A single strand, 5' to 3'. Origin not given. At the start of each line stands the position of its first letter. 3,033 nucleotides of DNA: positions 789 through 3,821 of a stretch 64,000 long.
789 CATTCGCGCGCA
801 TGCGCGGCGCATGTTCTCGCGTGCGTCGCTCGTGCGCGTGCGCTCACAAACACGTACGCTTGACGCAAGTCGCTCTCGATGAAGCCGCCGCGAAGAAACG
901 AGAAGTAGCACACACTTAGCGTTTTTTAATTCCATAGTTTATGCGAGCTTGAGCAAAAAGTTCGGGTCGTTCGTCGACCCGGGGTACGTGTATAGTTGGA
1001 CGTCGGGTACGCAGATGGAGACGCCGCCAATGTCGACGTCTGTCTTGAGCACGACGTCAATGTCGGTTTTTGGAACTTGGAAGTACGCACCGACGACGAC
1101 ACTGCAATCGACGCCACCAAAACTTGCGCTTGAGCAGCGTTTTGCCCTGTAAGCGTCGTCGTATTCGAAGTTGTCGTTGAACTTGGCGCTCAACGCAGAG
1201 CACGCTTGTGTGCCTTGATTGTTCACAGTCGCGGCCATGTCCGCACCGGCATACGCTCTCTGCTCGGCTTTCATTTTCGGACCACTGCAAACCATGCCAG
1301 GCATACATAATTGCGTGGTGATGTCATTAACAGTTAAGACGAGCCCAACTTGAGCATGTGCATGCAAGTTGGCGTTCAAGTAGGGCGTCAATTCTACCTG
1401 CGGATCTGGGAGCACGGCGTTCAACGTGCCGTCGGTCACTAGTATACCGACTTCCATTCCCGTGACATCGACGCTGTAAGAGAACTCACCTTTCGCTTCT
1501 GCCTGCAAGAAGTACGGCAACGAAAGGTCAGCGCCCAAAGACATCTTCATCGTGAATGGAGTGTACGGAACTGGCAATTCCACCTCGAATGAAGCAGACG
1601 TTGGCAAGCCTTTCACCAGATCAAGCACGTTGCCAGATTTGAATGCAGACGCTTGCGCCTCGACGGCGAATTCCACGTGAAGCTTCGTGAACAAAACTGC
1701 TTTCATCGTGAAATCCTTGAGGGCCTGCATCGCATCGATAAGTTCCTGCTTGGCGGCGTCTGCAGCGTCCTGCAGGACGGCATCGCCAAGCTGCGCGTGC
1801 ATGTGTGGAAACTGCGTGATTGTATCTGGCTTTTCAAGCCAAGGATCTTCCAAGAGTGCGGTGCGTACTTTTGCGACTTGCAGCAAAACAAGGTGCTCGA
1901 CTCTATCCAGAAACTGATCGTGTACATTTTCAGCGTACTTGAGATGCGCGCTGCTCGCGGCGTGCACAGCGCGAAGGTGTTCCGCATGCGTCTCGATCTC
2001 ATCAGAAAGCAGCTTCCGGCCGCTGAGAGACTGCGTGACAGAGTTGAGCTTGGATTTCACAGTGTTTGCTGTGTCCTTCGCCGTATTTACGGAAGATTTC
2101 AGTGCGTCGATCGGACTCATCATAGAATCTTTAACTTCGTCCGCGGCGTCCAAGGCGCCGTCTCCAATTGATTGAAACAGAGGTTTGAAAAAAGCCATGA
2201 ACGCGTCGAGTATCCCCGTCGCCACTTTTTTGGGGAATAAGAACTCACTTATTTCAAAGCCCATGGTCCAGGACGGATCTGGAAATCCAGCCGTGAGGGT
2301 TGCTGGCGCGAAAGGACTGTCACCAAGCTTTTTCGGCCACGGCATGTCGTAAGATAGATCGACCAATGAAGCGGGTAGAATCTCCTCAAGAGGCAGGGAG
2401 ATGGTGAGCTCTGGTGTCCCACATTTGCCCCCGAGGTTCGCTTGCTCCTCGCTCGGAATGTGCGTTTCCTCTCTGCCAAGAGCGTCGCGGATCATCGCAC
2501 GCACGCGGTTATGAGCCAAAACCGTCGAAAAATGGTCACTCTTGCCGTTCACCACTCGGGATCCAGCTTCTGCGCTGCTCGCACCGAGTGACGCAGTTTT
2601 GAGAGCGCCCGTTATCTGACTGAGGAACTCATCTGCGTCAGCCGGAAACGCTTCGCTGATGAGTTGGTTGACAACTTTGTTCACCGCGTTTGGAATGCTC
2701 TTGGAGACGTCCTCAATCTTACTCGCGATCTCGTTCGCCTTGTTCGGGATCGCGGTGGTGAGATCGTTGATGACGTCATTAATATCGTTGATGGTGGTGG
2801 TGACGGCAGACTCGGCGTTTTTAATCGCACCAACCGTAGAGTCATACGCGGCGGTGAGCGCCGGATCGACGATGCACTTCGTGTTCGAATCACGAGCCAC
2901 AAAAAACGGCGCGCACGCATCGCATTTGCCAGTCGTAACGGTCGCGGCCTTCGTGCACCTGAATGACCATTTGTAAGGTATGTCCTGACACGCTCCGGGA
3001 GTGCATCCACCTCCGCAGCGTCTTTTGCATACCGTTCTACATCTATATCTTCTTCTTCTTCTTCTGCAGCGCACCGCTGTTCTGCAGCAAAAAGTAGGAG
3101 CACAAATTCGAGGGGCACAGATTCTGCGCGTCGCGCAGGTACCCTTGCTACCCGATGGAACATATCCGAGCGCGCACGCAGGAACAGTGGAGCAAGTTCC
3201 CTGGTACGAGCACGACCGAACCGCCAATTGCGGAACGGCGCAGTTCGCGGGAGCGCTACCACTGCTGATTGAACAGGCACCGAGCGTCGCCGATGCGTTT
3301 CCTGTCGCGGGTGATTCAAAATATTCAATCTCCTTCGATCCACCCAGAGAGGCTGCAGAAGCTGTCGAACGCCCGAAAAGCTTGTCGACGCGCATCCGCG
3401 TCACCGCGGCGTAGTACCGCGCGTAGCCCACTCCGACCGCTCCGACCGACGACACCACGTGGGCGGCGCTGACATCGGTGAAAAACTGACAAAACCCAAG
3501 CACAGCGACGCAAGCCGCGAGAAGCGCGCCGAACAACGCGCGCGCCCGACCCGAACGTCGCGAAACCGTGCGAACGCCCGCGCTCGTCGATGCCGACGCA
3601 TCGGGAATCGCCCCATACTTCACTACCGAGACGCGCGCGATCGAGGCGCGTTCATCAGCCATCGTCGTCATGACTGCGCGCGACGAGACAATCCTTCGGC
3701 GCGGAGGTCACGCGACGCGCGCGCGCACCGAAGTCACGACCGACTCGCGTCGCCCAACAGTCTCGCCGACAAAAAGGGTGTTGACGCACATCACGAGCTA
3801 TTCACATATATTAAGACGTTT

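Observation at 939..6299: Telomere-adjacent head-to-head pair of large, anciently duplicated membrane-anchored proteins of unknown family sharing a bidirectional promoter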

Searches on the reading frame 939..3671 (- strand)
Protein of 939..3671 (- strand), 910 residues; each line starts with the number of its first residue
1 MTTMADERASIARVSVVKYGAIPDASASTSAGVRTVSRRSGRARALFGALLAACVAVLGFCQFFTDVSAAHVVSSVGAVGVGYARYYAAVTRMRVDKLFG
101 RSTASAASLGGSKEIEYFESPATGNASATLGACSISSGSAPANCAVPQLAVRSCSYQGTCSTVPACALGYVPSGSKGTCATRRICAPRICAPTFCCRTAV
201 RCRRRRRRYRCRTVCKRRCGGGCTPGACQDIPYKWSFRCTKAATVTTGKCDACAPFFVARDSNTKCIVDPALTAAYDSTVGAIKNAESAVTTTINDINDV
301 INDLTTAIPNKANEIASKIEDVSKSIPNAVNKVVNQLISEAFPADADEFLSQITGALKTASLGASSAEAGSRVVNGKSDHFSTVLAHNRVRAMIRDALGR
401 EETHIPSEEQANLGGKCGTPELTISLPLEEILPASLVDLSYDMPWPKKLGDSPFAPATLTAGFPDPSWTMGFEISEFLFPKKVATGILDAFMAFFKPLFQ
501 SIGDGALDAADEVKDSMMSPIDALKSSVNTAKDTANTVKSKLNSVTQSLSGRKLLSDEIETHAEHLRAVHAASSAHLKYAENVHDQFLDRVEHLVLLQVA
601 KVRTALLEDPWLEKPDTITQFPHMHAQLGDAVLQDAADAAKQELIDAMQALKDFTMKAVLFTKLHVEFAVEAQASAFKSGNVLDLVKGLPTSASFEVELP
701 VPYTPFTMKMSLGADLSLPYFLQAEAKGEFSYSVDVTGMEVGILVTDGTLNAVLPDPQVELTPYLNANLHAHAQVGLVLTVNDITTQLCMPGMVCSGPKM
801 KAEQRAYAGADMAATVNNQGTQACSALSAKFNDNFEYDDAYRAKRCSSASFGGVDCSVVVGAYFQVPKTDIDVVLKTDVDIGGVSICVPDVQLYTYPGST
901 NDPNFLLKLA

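Call 5: search_protein_families(library=pfam, proteins=[window:939-3671:-], max_evalue=1)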
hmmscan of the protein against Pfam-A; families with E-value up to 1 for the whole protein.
window:939-3671:- (910 aa): 11 families
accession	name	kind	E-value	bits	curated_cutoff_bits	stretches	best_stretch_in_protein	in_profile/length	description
PF04513.17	Baculo_PEP_C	-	0.0056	17.2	38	1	275-340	50-114/140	Baculovirus polyhedron envelope protein, PEP, C terminus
PF01601.21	CoV_S2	-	0.018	14.2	40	1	272-332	211-271/521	Coronavirus spike glycoprotein S2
PF23854.1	DUF7217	-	0.027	14.6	29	1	277-341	129-193/238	Domain of unknown function (DUF7217)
PF07889.17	DUF1664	-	0.061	13.8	34.6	0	509-565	56-112/124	Protein of unknown function (DUF1664)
PF06705.16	SF-assemblin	-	0.066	13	30.6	1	276-339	76-139/247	SF-assemblin/beta giardin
PF07464.16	ApoLp-III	-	0.094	13.3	36.3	1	276-336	42-102/146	Apolipophorin-III precursor (apoLp-III)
PF09074.15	Mer2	-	0.11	12.7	27.7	1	279-354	70-144/193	Mer2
PF04108.17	ATG17_like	-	0.17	11.7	43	0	508-656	119-261/355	Autophagy protein ATG17-like domain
PF05377.16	FlaC_arch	-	0.46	11.4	27.8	0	520-555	8-41/55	Flagella accessory protein C (FlaC)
PF18476.7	PIN_8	-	0.49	10.7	26.1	0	284-345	86-149/227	PIN like domain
PF07160.18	SKA1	-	0.53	10.5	29.6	0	275-339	30-93/243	Spindle and kinetochore-associated protein 1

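Call 7: find_homologous_proteins(query=window:939-3671:-)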
Query window:939-3671:- (910 aa): 15 proteins with E <= 0.001 among 8000 candidates.
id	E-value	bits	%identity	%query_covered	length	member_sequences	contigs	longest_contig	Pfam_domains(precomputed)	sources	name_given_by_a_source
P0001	0.0e+0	2041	100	100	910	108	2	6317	-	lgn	-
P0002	0.0e+0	1809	89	100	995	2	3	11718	-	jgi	jgi:hypothetical protein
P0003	0.0e+0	1476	72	100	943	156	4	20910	-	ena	-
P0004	0.0e+0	1388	69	99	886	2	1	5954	-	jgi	jgi:hypothetical protein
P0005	0.0e+0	1383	69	99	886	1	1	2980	-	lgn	-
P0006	0.0e+0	1381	69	99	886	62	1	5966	-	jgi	-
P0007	0.0e+0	1380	69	99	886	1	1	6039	-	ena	-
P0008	0.0e+0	1376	68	99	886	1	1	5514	-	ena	-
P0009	0.0e+0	1376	68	99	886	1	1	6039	-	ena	-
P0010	0.0e+0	1376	68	99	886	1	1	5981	-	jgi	-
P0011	0.0e+0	1375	68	99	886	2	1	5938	-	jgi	-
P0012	3.8e-295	1000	55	92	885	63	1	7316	-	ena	-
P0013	1.9e-286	971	56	86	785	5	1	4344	-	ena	-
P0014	6.4e-279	946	79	57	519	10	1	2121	-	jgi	jgi:hypothetical protein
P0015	1.7e-214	733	54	70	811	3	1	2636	-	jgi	jgi:flagellar biosynthesis/type III secretory pathway protein FliH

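Call 8: search_solved_structures(query=window:939-3671:-, max_evalue=1)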
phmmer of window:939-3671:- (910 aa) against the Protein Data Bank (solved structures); distinct sequences matched with E-value up to 1: 1.
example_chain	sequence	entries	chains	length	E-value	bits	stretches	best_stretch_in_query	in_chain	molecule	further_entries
9e78_0z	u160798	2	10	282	0.68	11.3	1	130-271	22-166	DMIP5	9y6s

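Call 16: find_related_loci(query=A1, collection=genome_contigs, flank=10000)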
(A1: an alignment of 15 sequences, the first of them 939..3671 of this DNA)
Query A1 (910 aa) in genome_contigs; peptide patterns used: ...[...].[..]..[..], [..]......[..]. (x = any residue, [..] = any of these).
20 stretches matched a pattern; 3 encode a relative of the query (tblastn E <= 1e-3); 2 distinct loci.
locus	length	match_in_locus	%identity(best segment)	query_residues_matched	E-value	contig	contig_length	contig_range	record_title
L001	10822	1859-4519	72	1-910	0e+0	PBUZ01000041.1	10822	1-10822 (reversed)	MAG: Methanobacteriota archaeon isolate RS440 61188, whole genome shotgun sequence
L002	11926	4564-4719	40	837-886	1e-4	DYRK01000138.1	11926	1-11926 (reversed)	MAG TPA_asm: Desulfatirhabdium butyrativorans isolate SulCav_GS10_10_47_57 SulCav_GS10_10_9165_length_11926_cov_32_14783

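Call 20: find_encoding_contigs(protein=P0001, flank=10000, max_places=6)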
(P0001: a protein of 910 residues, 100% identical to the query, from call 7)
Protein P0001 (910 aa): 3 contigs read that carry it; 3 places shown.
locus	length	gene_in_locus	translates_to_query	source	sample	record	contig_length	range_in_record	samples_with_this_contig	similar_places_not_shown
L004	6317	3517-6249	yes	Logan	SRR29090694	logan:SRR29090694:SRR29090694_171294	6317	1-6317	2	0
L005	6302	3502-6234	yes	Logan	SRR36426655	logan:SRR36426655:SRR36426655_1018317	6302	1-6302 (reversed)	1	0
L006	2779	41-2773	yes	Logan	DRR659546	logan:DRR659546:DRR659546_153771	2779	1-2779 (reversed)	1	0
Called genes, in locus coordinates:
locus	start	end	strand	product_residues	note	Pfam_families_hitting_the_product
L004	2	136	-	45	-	?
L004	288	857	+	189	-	-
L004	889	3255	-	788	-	-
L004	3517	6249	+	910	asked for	-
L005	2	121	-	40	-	?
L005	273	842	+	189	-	-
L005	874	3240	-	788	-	-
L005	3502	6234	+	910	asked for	-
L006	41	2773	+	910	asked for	-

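Call 21: find_encoding_contigs(protein=P0003, flank=10000, max_places=6)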
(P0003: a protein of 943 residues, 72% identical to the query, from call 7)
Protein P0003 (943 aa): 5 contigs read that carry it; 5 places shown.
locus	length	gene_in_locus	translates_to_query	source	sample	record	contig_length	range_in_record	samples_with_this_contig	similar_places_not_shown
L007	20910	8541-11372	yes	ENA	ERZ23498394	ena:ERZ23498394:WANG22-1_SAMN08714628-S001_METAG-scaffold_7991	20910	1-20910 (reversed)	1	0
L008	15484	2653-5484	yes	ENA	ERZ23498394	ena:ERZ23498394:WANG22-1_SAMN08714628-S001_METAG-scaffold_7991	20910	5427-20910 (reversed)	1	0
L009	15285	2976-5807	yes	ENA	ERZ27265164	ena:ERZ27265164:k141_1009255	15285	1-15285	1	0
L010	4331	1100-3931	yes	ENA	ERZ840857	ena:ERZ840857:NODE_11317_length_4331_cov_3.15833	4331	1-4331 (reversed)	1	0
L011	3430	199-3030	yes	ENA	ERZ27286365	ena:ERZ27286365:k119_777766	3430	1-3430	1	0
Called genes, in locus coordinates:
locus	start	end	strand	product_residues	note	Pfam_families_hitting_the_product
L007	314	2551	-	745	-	-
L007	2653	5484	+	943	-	-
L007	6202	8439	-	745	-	-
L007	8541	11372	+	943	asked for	-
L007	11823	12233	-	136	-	-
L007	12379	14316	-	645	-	PF12037:ATAD3_N, PF00004:AAA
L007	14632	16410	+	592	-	PF13469:Sulfotransfer_3 (faint), PF19798:Sulfotransfer_5 (weak)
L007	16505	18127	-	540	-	PF00060:Lig_chan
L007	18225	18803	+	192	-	-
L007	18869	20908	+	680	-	?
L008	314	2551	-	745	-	-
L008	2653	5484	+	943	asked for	-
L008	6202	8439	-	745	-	-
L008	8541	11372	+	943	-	-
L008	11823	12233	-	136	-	-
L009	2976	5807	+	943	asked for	-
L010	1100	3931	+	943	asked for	-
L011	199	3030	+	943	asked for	-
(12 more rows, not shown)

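Call 22: find_encoding_contigs(protein=P0006, flank=10000, max_places=6)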
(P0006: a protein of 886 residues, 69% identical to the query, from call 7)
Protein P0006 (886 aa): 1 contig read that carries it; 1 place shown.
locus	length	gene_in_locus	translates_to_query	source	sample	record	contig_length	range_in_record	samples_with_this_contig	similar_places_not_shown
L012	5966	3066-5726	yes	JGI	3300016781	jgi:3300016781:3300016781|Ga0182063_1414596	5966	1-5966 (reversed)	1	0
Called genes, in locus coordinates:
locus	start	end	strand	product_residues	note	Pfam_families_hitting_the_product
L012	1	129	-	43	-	?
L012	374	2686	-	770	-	-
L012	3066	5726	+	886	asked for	-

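Call 26: search_protein_representatives(alignment_id=A1)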
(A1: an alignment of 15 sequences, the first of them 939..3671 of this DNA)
Query: 15 sequences, 797 profile positions. Proteins with E-value up to 0.001 (for the whole library): 75; up to 1e-10: 46; up to 1e-30: 31. The best 75 are listed.
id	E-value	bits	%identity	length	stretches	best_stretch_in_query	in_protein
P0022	0.0e+00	1173.7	-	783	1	7-797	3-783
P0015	0.0e+00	1011.3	-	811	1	10-775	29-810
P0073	1.8e-146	506.2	-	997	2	285-783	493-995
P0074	6.2e-128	444.9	-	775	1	58-773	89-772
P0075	5.8e-85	302.8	-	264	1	41-304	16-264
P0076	4.6e-68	246.9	-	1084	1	56-789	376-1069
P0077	2.1e-62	228.2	-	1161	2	50-745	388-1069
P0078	1.1e-60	222.5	-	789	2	426-796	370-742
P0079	5.4e-59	216.9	-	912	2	109-796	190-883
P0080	1.4e-57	212.2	-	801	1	143-788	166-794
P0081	1.0e-56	209.3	-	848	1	137-750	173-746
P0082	6.1e-55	203.5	-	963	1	124-783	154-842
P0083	2.1e-51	191.8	-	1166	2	362-770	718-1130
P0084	3.4e-51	191.1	-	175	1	515-638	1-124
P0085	1.1e-49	186.1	-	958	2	493-741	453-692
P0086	7.8e-49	183.3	-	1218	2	492-742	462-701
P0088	1.5e-47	179.0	-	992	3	493-745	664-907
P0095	9.7e-38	146.6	-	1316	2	442-745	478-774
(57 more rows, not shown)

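Call 27: search_protein_families(library=pfam, proteins=[P0073, P0074, P0076, P0077, P0079, P0083, P0086, P0088, P0095], max_evalue=0.01)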
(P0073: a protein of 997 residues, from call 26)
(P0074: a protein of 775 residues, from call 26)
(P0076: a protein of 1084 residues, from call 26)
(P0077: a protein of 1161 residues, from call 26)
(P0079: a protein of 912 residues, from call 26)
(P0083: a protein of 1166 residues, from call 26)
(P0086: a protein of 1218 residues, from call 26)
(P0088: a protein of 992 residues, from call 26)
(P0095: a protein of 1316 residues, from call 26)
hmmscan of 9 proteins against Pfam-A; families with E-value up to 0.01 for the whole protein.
P0073 (997 aa): 1 family
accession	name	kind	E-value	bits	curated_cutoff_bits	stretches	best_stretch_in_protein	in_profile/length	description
PF20379.3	DUF6674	-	0.0095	16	28.5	0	144-209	36-100/251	Family of unknown function (DUF6674)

P0074 (775 aa): 0 families

P0076 (1084 aa): 3 families
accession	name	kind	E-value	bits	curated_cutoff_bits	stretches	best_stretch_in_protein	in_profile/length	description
PF04513.17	Baculo_PEP_C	-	2.7e-05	24.7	38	1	457-506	34-82/140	Baculovirus polyhedron envelope protein, PEP, C terminus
PF20117.4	DUF6507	-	0.0034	18.4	25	0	437-536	10-110/120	Family of unknown function (DUF6507)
PF07195.17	FliD_C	-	0.0062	16.4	25.4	0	432-498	167-233/236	Flagellar hook-associated protein 2 C-terminus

P0077 (1161 aa): 1 family
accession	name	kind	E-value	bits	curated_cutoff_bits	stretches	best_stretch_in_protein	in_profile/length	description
PF14200.12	RicinB_lectin_2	-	0.00032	21.8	25.6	1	149-223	5-80/89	Ricin-type beta-trefoil lectin domain-like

P0079 (912 aa): 3 families
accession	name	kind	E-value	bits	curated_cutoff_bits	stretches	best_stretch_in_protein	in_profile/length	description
PF06103.16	DUF948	-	1.7e-05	25.4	37.2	0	204-251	24-71/89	Bacterial protein of unknown function (DUF948)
PF25785.1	TPR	-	0.005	17.6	27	1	93-141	5-54/110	Nucleoprotein TPR-like domain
PF06009.19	Laminin_II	-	0.0085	16.6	33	0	88-152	24-88/138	Laminin Domain II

P0083 (1166 aa): 0 families

P0086 (1218 aa): 0 families

P0088 (992 aa): 0 families

P0095 (1316 aa): 0 families

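Call 44: find_encoding_contigs(protein=P0073, flank=10000, max_places=3)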
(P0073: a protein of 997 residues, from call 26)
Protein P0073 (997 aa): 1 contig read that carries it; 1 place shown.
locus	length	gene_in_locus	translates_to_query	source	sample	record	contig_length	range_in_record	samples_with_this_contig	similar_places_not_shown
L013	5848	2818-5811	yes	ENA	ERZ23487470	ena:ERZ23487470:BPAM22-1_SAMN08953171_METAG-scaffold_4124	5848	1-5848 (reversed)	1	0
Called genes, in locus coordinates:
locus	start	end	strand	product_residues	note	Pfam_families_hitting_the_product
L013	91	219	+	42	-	-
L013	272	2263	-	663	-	-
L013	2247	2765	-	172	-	-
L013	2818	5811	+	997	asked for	-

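Call 52: find_encoding_contigs(protein=P0002, flank=10000, max_places=3)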
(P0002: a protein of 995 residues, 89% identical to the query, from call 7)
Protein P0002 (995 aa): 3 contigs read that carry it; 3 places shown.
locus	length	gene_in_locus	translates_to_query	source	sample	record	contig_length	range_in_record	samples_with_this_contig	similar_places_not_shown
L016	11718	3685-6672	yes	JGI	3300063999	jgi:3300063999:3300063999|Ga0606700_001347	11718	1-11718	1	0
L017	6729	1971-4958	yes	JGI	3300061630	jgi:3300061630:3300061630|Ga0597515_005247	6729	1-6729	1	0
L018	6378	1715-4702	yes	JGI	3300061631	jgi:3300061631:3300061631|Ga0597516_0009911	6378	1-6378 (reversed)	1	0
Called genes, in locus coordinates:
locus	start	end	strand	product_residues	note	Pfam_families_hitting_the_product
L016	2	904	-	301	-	?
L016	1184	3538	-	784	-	-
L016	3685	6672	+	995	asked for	-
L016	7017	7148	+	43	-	-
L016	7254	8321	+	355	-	-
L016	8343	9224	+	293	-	PF00174:Oxidored_molyb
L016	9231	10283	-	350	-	PF00704:Glyco_hydro_18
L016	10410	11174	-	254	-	PF10584:Proteasome_A_N, PF00227:Proteasome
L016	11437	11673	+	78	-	-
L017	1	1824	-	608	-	?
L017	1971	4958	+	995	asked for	-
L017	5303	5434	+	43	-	-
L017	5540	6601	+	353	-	-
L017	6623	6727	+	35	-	?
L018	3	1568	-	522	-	?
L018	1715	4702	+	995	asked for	-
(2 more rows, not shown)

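Call 60: search_protein_families(library=ncbifam, proteins=[window:939-3671:-, P0073, P0083, P0086], max_evalue=0.1)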
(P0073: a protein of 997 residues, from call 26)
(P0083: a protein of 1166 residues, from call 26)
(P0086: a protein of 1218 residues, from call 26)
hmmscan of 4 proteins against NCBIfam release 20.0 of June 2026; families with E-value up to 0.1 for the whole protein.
window:939-3671:- (910 aa): 6 families
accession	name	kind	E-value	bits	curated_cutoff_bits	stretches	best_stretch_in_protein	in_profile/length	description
NF047388.1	SA1320_fam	subfamily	0.0016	17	230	0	512-552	536-573/644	SA1320 family protein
NF038218.1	IcmG_DotF_IVB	equivalog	0.031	13.9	200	0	279-336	146-200/266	type IVB secretion system protein IcmG/DotF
TIGR04527.1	mycoplas_twoTM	subfamily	0.035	13.8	125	0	287-355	81-154/248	MG_279/MG_280 family protein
NF041752.4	sbcc_Bac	equivalog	0.037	11.9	1420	1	504-575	853-926/1130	exonuclease subunit SbcC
NF049873.2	cytotoxin_MakE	exception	0.062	12.3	360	0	274-320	145-191/352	alpha-pore-forming cytotoxin subunit MakE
TIGR02981.1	phageshock_pspE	exception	0.095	13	126.3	0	512-569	34-92/101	thiosulfate sulfurtransferase PspE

P0073 (997 aa): 1 family
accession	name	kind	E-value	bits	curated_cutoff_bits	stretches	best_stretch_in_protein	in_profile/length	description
TIGR04527.1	mycoplas_twoTM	subfamily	0.098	12.3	125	0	577-623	119-162/248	MG_279/MG_280 family protein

P0083 (1166 aa): 0 families

P0086 (1218 aa): 3 families
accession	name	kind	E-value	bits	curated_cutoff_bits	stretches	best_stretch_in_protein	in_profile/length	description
NF052321.1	LP_Lmo2079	subfamily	0.018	14.4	150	0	131-228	141-237/354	Lmo2079 family surface lipoprotein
NF008674.1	PRK11679.1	equivalog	0.049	12.5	371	0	1094-1130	273-309/345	outer membrane protein assembly factor BamC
NF046044.1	PnpS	equivalog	0.063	12.3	400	1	156-232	18-93/390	two-component system histidine kinase PnpS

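Call 64: find_related_loci(query=A1, collection=metagenome_contigs, flank=10000)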
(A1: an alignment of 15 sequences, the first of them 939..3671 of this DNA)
Query A1 (910 aa) in metagenome_contigs; peptide patterns used: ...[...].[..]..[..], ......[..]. (x = any residue, [..] = any of these).
210 stretches matched a pattern; 92 encode a relative of the query (tblastn E <= 1e-3); the best 80 are kept; 78 distinct loci.
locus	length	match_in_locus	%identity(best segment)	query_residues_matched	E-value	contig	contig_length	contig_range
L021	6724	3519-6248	100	1-910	0e+0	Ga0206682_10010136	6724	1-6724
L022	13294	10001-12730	100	1-910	0e+0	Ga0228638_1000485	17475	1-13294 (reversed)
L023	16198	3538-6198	73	1-910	0e+0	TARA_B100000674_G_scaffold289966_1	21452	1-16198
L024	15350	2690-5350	73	1-910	0e+0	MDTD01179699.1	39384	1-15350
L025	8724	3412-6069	73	1-910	0e+0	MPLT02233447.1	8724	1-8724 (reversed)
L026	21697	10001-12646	69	6-910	0e+0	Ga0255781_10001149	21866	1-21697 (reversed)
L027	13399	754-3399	69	6-910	0e+0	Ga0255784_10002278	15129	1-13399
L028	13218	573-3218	69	6-910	0e+0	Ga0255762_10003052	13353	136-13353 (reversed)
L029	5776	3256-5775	68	6-868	0e+0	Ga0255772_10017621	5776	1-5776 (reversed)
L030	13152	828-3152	58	128-909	0e+0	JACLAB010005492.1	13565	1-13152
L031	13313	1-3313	57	128-909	0e+0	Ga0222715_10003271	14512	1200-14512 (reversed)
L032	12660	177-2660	55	70-909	0e+0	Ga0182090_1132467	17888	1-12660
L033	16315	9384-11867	55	70-909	0e+0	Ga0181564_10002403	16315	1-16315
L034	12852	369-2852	55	70-909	0e+0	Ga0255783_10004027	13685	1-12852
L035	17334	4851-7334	55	70-909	0e+0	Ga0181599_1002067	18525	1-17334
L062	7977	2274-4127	26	287-885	5e-36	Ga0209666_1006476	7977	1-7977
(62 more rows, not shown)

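Call 65: find_related_loci(query=A1, collection=viral_contigs, flank=10000)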
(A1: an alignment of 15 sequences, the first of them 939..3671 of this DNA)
Query A1 (910 aa) in viral_contigs; peptide patterns used: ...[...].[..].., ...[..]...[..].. (x = any residue, [..] = any of these).
114 stretches matched a pattern, but none encodes a relative of the query by tblastn (E <= 1e-3).
